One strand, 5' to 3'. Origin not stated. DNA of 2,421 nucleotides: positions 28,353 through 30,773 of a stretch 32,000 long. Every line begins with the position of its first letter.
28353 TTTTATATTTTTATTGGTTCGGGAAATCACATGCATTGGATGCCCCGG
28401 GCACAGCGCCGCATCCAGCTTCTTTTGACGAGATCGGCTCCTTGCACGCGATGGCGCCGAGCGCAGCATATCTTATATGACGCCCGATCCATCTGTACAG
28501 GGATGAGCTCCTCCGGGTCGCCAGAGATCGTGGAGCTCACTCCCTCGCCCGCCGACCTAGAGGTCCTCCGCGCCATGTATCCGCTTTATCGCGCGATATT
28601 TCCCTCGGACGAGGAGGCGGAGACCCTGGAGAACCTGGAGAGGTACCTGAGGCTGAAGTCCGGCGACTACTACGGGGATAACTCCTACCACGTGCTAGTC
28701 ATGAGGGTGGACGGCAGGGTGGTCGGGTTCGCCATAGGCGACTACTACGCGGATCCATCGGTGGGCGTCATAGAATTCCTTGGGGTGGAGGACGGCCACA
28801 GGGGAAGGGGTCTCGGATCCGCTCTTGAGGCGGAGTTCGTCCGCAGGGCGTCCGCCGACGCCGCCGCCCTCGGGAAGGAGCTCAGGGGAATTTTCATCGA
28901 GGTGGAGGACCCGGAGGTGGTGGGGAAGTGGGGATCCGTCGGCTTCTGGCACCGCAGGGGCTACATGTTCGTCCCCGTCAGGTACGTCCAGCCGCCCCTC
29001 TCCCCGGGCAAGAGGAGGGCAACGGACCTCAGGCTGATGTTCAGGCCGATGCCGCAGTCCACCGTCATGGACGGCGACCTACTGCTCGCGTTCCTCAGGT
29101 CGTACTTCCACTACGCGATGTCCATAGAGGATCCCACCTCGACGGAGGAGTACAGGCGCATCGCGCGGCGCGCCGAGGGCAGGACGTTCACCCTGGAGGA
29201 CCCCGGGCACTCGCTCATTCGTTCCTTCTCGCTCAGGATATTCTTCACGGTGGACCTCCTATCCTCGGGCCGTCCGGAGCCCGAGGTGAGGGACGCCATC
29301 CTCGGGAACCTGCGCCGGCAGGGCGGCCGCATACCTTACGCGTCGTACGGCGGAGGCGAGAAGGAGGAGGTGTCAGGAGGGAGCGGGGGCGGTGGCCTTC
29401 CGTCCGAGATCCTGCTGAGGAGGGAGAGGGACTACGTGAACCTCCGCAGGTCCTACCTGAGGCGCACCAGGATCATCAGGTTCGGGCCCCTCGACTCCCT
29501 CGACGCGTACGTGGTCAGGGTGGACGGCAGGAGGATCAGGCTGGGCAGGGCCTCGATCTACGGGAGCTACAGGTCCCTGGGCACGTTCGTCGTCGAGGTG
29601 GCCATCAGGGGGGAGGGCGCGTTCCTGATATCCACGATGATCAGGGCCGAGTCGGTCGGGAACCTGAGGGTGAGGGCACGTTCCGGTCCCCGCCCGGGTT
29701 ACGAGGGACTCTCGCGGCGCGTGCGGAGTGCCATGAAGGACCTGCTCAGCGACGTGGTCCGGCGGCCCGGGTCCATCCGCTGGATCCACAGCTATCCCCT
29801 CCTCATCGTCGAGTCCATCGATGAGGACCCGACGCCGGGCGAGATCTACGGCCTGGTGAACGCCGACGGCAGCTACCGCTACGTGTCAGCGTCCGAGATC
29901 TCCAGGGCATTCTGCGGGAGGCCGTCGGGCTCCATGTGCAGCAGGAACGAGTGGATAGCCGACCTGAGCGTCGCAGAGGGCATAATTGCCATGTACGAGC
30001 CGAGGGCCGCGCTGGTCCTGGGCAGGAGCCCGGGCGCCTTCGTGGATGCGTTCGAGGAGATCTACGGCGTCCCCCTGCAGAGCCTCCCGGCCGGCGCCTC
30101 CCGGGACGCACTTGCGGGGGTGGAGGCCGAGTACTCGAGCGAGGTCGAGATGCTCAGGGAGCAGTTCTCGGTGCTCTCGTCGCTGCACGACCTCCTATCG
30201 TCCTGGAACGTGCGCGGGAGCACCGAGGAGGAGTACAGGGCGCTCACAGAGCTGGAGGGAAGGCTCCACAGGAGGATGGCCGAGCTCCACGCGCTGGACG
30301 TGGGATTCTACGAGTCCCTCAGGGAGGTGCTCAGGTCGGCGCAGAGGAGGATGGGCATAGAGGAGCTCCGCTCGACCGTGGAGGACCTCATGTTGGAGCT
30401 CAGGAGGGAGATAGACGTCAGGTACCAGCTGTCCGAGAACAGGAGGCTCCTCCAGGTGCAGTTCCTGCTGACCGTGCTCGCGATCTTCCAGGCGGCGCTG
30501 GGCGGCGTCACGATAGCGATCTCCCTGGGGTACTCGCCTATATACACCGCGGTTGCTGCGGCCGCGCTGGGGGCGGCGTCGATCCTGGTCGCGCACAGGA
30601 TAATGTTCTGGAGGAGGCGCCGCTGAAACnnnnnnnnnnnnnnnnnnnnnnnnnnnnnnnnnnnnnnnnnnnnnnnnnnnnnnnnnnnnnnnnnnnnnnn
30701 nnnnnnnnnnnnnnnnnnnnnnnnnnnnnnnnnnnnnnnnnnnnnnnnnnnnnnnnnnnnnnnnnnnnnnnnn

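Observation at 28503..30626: GNAT acetyltransferase fused to a ~500-aa unassigned domain ending in a coiled-coil stalk, a two-helix membrane hairpin and a poly-Arg tail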

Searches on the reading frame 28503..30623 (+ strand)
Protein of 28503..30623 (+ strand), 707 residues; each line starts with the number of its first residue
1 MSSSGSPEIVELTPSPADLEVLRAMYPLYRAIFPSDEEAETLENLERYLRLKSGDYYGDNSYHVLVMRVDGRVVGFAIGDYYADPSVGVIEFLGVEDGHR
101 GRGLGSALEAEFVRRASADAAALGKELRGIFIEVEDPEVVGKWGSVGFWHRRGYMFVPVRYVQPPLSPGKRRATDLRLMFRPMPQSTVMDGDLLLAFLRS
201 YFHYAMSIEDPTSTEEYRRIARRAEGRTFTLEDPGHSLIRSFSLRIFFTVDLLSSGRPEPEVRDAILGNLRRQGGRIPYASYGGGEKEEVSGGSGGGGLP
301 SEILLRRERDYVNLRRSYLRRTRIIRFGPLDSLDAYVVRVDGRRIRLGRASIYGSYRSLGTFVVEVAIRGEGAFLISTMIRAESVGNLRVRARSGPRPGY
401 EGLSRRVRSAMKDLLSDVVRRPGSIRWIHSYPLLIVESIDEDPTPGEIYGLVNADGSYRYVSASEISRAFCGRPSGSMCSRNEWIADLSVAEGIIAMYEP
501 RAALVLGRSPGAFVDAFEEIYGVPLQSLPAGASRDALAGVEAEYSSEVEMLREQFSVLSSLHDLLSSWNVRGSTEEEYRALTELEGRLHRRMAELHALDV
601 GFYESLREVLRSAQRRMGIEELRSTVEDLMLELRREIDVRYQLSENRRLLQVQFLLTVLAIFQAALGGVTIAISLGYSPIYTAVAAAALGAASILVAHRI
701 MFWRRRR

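Call 4: search_protein_families(library=pfam, proteins=[window:28503-30623:+], max_evalue=1)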
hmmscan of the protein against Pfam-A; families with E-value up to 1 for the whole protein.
window:28503-30623:+ (707 aa): 4 families
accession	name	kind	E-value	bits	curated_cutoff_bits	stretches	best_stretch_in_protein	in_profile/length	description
PF00583.31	Acetyltransf_1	-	1.4e-09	38.7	20.7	1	24-118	3-90/116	Acetyltransferase (GNAT) family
PF13508.13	Acetyltransf_7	-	1.3e-05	25.9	27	1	61-117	2-57/84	Acetyltransferase (GNAT) domain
PF13673.13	Acetyltransf_10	-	0.013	15.9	23.6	1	59-121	28-85/128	Acetyltransferase (GNAT) domain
PF13480.13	Acetyltransf_6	-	0.18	12.4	22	1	18-119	27-127/143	Acetyltransferase (GNAT) domain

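Call 5: search_protein_families(library=ncbifam, proteins=[window:28503-30623:+], max_evalue=1)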
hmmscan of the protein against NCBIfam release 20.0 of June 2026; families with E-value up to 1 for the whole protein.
window:28503-30623:+ (707 aa): 6 families
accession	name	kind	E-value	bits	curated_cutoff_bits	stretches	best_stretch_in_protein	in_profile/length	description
NF040503.1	resist_ArsN1a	equivalog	0.0082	15.9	170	1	58-133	43-120/159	arsinothricin resistance N-acetyltransferase ArsN1 family A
NF002959.0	PRK03624.1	equivalog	0.0092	15.7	124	1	63-110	50-95/147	GNAT family acetyltransferase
NF000487.1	stat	exception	0.012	15.1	420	1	63-115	80-135/189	streptothricin N-acetyltransferase STAT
TIGR03448.1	mycothiol_MshD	equivalog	0.022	14.1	163.1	1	52-109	191-250/294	mycothiol synthase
TIGR01575.1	rimI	equivalog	0.025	14.7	86.4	1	62-119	32-87/132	ribosomal protein S18-alanine N-acetyltransferase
NF040502.1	PPT_acetyltrans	equivalog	0.044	13.5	300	0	60-115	55-113/183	phosphinothricin N-acetyltransferase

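Call 6: search_solved_structures(query=window:28503-30623:+, max_evalue=10, show_alignments=3)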
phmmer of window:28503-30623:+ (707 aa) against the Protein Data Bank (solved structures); distinct sequences matched with E-value up to 10: 9.
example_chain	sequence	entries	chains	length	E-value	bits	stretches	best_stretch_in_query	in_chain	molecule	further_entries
5dwm_A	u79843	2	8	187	0.0022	19.7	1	15-118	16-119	Phosphinothricin N-acetyltransferase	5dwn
2pdo_A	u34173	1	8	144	0.06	14.9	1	64-150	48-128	Acetyltransferase ypeA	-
4qus_A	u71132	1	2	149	0.12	14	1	64-150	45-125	Acetyltransferase YpeA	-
4qvt_A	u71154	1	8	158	0.13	13.8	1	64-150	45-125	Acetyltransferase YpeA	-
1vp2_A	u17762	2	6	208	0.2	13.2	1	12-136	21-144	Putative Xanthosine triphosphate pyrophosphatase/HAM1 protein homolog | Nucleoside-triphosphatase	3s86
4pv6_C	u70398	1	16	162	0.26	12.8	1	62-114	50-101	N-terminal acetyltransferase complex subunit [ARD1]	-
7n1l_A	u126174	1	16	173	0.31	12.6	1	59-110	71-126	GCN5-related N-acetyltransferase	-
8blq_B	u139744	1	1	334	6.8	8.1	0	280-298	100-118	CODV-Fab, light chain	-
7urv_D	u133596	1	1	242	8.4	7.8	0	271-299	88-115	FMC63 single-chain variable fragment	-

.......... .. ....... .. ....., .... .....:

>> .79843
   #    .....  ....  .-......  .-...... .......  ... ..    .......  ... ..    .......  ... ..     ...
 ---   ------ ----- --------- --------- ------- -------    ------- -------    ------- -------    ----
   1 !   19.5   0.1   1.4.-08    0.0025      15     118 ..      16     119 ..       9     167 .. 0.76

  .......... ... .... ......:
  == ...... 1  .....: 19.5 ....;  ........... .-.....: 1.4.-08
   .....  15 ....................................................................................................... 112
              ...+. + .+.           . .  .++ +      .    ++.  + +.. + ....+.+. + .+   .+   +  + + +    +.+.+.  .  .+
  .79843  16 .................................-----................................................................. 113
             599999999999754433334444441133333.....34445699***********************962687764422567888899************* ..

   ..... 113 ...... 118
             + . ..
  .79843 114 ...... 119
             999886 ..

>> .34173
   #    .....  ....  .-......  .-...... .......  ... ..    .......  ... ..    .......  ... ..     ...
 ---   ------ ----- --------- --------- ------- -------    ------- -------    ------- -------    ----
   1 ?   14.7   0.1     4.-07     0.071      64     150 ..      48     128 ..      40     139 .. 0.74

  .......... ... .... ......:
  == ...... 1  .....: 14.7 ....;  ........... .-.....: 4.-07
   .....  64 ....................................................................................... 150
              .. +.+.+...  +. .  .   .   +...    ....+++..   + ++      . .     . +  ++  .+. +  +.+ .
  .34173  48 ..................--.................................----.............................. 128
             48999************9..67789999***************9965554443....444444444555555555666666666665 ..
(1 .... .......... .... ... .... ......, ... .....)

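Call 7: find_homologous_proteins(query=window:28503-30623:+, max_evalue=0.001)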
Query window:28503-30623:+ (707 aa): 5 proteins with E <= 0.001 among 8000 candidates.
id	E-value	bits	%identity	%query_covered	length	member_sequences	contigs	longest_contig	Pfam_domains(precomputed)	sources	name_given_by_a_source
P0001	0.0e+0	1397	90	100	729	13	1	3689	PF13508.14,PF00583.32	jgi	jgi:GNAT superfamily N-acetyltransferase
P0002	0.0e+0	1363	88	100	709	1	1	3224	PF13508.14,PF00583.32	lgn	-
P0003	2.3e-262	890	62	99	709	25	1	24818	PF13508.14,PF00583.32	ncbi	ncbi:MAG: GNAT family N-acetyltransferase [Nitrososphaeria archaeon]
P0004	1.4e-205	703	59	89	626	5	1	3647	-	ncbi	ncbi:MAG: hypothetical protein ACP5NG_02890, partial [Conexivisphaera sp.]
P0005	6.9e-145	502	45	94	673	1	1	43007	PF00583.32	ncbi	ncbi:MAG: GNAT family N-acetyltransferase [Acidilobus sp.]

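Call 17: find_encoding_contigs(protein=P0005, flank=6000, max_places=3)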
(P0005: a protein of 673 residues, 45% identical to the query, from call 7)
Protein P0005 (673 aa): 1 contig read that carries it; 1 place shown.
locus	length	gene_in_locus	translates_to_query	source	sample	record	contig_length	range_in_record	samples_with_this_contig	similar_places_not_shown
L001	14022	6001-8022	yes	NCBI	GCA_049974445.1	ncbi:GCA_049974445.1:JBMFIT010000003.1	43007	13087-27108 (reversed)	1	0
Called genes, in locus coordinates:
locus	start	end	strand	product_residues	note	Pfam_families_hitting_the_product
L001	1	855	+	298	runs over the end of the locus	PF00005:ABC_tran, PF13304:AAA_21 (weak)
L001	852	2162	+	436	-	PF12679:ABC2_membrane_2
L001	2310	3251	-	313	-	PF13412:HTH_24 (weak)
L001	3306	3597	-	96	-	PF14321:DUF4382 (weak)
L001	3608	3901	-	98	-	-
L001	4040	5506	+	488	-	-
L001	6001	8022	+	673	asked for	PF00583:Acetyltransf_1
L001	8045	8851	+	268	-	-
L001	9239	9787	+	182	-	PF01931:NTPase_I-T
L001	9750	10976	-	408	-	PF00753:Lactamase_B, PF19583:ODP, PF00258:Flavodoxin_1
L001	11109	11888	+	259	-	PF01261:AP_endonuc_2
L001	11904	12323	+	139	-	PF06677:Auto_anti-p27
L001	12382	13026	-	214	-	-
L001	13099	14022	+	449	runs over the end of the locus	PF06068:TIP49, PF05496:RuvB_N (faint), PF13191:AAA_16 (faint), PF00004:AAA (weak), PF13401:AAA_22 (faint), PF17856:TIP49_C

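Call 18: find_encoding_contigs(protein=P0003, flank=6000, max_places=3)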
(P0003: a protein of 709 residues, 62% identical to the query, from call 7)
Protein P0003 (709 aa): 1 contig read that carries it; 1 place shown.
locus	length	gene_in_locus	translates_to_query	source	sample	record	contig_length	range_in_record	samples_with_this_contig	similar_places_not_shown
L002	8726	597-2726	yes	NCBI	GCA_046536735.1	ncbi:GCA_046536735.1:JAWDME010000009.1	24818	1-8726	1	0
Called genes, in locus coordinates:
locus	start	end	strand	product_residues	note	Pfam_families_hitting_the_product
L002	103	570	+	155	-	PF07690:MFS_1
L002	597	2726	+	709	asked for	PF00583:Acetyltransf_1, PF13508:Acetyltransf_7 (weak)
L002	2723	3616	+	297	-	-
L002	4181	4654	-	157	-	-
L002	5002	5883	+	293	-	PF04014:MazE_antitoxin, PF01895:PhoU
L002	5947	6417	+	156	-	-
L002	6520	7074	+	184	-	-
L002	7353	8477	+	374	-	PF08442:ATP-grasp_2, PF13549:ATP-grasp_5 (weak), PF24948:Citrate_synth_N, PF13607:Succ_CoA_lig (faint), PF00549:Ligase_CoA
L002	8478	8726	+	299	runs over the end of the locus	PF02629:CoA_binding, PF13380:CoA_binding_2, PF13607:Succ_CoA_lig, PF00549:Ligase_CoA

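Call 23: predict_structure(alignment_id=A1)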
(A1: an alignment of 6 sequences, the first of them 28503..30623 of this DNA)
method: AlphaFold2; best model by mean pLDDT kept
length: 707 residues; sequences in the alignment: 6
mean_pLDDT: 62.2   pTM: 0.47
mean pLDDT of the five models: 62.2, 55.7, 54.2, 52.8, 48.8
residues with pLDDT >= 90: 57; 70-90: 210; 50-70: 236; < 50: 204
segments of 3 or more residues with pLDDT < 50: 1-4, 136-147, 168-170, 231-238, 293-296, 437-475, 477-479, 481-537, 569-571, 592-617, 632-659, 703-707
pLDDT, mean of each block of 10 residues (from residue 1): 64 90 89 61 81 72 91 90 92 78 80 94 92 56 43 59 52 62 74 88 79 75 69 44 71 68 85 78 75 55 73 62 81 77 75 80 81 53 68 65 85 77 52 50 36 33 43 47 36 29 33 38 39 43 54 57 55 54 55 43 41 48 55 43 33 42 54 60 59 55 41
secondary structure, 60 per line:
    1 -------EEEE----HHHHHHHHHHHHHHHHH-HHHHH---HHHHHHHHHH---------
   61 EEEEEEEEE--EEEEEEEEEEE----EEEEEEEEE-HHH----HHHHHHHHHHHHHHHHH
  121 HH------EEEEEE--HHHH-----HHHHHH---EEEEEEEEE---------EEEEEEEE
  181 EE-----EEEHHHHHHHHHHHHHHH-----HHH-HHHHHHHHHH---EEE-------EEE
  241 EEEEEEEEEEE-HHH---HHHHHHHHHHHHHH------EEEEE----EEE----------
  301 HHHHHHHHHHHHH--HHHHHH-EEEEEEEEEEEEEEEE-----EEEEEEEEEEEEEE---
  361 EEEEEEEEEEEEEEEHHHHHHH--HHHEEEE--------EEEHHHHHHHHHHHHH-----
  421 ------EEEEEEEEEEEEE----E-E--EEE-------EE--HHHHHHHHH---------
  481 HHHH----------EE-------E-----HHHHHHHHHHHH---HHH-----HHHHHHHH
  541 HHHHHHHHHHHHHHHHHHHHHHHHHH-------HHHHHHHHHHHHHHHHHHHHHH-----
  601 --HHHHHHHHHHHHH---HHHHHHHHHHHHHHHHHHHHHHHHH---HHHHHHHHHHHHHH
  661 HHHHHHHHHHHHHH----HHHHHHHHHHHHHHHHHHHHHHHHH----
elements in order (helices of 4 or more, strands of 3 or more residues): E8-11 H16-32 H34-38 H42-51 E61-69 E72-82 E87-95 H104-122 E129-134 H137-140 H146-151 E155-163 E173-182 E188-190 H191-205 H215-224 E228-230 E238-251 H259-272 E279-283 E288-290 H301-313 H316-321 E323-338 E344-357 E361-375 H376-382 E388-391 E400-402 H403-415 E427-439 E449-451 H463-471 H481-484 H510-521 H533-566 H574-595 H603-615 H619-643 H647-674 H679-703

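Call 28: find_homologous_proteins(query=A4, max_evalue=0.001)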
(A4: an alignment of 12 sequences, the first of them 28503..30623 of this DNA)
Query A4 (12 sequences) (707 aa, profile of the alignment): 5 proteins with E <= 0.001 among 8000 candidates.
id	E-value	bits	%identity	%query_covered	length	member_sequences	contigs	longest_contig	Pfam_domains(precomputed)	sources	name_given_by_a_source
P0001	4.9e-273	926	90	100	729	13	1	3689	PF13508.14,PF00583.32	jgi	jgi:GNAT superfamily N-acetyltransferase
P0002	1.8e-270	917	88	100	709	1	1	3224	PF13508.14,PF00583.32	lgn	-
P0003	6.6e-251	853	62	99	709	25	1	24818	PF13508.14,PF00583.32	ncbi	ncbi:MAG: GNAT family N-acetyltransferase [Nitrososphaeria archaeon]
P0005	2.0e-244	831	45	94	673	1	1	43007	PF00583.32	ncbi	ncbi:MAG: GNAT family N-acetyltransferase [Acidilobus sp.]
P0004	3.1e-175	602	59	89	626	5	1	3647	-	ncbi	ncbi:MAG: hypothetical protein ACP5NG_02890, partial [Conexivisphaera sp.]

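Call 32: find_related_loci(query=A4, collection=genome_contigs, flank=6000)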
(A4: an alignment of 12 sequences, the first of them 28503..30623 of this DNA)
Query A4 (707 aa) in genome_contigs; peptide patterns used: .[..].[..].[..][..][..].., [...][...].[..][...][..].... (x = any residue, [..] = any of these).
131 stretches matched a pattern; 8 encode a relative of the query (tblastn E <= 1e-3); 8 distinct loci.
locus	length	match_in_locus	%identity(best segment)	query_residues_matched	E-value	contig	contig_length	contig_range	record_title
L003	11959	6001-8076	62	6-706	0e+0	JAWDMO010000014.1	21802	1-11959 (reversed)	MAG: Nitrososphaeria archaeon isolate F8S.bin.4 NODE_230_length_21802_cov_2.02477, whole genome shotgun sequence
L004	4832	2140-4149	63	1-705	0e+0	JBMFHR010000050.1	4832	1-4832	MAG: Conexivisphaera sp. isolate KM4324-02 NODE_2887_length_4832_cov_139.350429, whole genome shotgun sequence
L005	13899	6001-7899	45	4-669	5e-150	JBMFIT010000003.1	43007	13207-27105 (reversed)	MAG: Acidilobus sp. isolate KM4324-30 NODE_187_length_43007_cov_5.266367, whole genome shotgun sequence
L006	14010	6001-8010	33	8-686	4e-93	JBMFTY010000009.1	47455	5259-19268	MAG: Thermoplasmata archaeon isolate KM4347-25 NODE_9_length_47455_cov_12.050951, whole genome shotgun sequence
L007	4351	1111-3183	32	2-700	1e-90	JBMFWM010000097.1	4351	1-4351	MAG: Thermoplasmata archaeon isolate KM4364-18 NODE_8118_length_4351_cov_13.483706, whole genome shotgun sequence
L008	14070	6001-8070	31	1-697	4e-84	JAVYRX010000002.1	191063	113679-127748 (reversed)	MAG: Thermoplasmatales archaeon isolate DRTY-16_202007_bins_2 DRTY-16_202007_bins_2_scaffold_2, whole genome shotgun seq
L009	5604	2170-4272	26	8-706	2e-49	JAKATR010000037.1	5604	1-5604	MAG: Thermoplasmata archaeon isolate YP3.bin100 NODE_19088_length_5604_cov_11.2147, whole genome shotgun sequence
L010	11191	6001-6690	30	9-227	2e-23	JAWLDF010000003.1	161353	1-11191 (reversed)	MAG: Bacilli bacterium isolate 15dZY3.bin.90 NODE_207_length_161353_cov_11.174855, whole genome shotgun sequence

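Call 39: predict_structure(alignment_id=A4)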
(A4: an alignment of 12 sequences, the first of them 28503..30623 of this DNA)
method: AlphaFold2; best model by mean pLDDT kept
length: 707 residues; sequences in the alignment: 12
mean_pLDDT: 84.9   pTM: 0.81
mean pLDDT of the five models: 84.9, 84.2, 82.6, 82.2, 80.8
residues with pLDDT >= 90: 291; 70-90: 349; 50-70: 58; < 50: 9
segments of 3 or more residues with pLDDT < 50: 1-4
pLDDT, mean of each block of 10 residues (from residue 1): 64 92 93 73 86 78 94 94 97 92 94 97 96 93 91 94 79 88 92 96 89 93 92 93 95 74 88 82 86 69 89 80 89 92 93 90 94 95 94 69 91 81 64 95 90 88 84 74 62 83 91 87 81 78 90 89 81 82 84 71 65 87 90 88 81 77 75 74 73 76 61
secondary structure, 60 per line:
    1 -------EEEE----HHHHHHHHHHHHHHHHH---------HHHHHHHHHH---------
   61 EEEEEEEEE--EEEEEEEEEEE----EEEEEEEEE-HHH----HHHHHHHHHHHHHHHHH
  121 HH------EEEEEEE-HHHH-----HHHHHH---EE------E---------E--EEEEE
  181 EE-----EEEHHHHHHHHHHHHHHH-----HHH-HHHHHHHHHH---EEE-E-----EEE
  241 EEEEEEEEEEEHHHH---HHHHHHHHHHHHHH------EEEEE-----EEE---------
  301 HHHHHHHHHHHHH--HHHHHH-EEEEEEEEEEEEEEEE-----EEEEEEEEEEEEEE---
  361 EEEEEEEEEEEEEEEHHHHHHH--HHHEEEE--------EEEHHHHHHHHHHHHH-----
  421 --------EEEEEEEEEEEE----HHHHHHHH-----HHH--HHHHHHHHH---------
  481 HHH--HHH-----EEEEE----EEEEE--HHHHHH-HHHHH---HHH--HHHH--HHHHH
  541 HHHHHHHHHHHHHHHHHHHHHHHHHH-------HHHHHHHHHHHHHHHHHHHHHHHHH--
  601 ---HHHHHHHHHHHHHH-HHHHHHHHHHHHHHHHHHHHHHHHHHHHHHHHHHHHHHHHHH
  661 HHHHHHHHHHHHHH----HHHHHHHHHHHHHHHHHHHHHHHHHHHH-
elements in order (helices of 4 or more, strands of 3 or more residues): E8-11 H16-32 H42-51 E61-69 E72-82 E87-95 H104-122 E129-135 H137-140 H146-151 E176-182 E188-190 H191-205 H215-224 E228-230 E238-251 H252-255 H259-272 E279-283 E289-291 H301-313 H316-321 E323-338 E344-357 E361-375 H376-382 E388-391 E400-402 H403-415 E429-440 H445-452 H463-471 E494-498 E503-507 H510-515 H517-521 H530-533 H536-566 H574-598 H604-617 H619-674 H679-706
